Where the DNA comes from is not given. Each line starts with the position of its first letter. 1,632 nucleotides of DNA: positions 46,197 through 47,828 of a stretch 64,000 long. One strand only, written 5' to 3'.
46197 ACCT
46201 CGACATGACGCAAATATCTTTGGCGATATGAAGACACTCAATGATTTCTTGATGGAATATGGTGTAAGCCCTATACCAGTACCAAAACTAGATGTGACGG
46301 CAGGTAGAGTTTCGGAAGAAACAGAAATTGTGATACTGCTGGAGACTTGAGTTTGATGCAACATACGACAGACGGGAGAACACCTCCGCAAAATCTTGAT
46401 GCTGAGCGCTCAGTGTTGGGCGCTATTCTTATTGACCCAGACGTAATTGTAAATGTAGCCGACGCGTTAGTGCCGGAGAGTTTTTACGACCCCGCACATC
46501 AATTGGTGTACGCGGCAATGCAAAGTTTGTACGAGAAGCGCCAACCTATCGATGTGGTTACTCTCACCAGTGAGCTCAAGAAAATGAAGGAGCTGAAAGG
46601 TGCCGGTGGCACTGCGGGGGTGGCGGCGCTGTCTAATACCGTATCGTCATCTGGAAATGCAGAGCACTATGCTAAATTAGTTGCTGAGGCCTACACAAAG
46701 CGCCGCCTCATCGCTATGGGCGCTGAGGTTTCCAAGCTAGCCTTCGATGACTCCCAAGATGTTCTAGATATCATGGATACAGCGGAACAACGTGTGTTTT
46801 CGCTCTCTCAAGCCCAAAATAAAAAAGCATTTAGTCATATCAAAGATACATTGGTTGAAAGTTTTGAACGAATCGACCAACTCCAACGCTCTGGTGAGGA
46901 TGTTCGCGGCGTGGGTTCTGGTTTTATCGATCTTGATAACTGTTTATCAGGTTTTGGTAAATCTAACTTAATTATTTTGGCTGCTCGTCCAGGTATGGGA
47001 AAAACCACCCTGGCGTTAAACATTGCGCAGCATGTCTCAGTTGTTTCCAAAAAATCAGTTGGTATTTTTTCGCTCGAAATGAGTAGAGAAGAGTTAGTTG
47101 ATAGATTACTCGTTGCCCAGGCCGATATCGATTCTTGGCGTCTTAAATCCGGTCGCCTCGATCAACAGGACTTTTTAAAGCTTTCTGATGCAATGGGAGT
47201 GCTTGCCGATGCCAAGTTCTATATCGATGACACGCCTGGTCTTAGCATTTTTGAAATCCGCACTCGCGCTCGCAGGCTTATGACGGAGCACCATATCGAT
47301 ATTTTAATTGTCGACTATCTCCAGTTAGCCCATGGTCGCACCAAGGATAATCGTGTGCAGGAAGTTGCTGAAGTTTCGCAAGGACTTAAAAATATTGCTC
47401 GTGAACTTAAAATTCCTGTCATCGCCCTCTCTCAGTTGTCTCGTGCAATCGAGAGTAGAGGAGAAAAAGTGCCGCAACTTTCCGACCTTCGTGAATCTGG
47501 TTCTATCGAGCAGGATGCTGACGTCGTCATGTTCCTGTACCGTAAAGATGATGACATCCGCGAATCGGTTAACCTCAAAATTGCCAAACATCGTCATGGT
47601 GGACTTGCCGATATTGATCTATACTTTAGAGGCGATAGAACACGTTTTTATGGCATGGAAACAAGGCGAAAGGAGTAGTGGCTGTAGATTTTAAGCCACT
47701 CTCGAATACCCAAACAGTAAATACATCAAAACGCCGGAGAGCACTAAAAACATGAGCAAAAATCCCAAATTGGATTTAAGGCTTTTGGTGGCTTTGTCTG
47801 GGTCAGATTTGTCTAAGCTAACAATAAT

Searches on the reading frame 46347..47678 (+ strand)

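Call 70: search_protein_families(library=pfam, proteins=[window:46347-47678:+], max_evalue=0.0001)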
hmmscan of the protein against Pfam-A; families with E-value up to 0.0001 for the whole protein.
window:46347-47678:+ (443 aa): 3 families
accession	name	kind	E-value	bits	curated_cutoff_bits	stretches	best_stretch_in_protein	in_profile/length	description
PF03796.21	DnaB_C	-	4.8e-96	321.5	27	1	188-434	1-253/255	DnaB-like helicase C terminal domain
PF00772.26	DnaB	-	2.1e-33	114.9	23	1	13-114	2-103/103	DnaB-like helicase N terminal domain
PF13481.12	AAA_25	-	1.2e-15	58.1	27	1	204-364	31-190/195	AAA domain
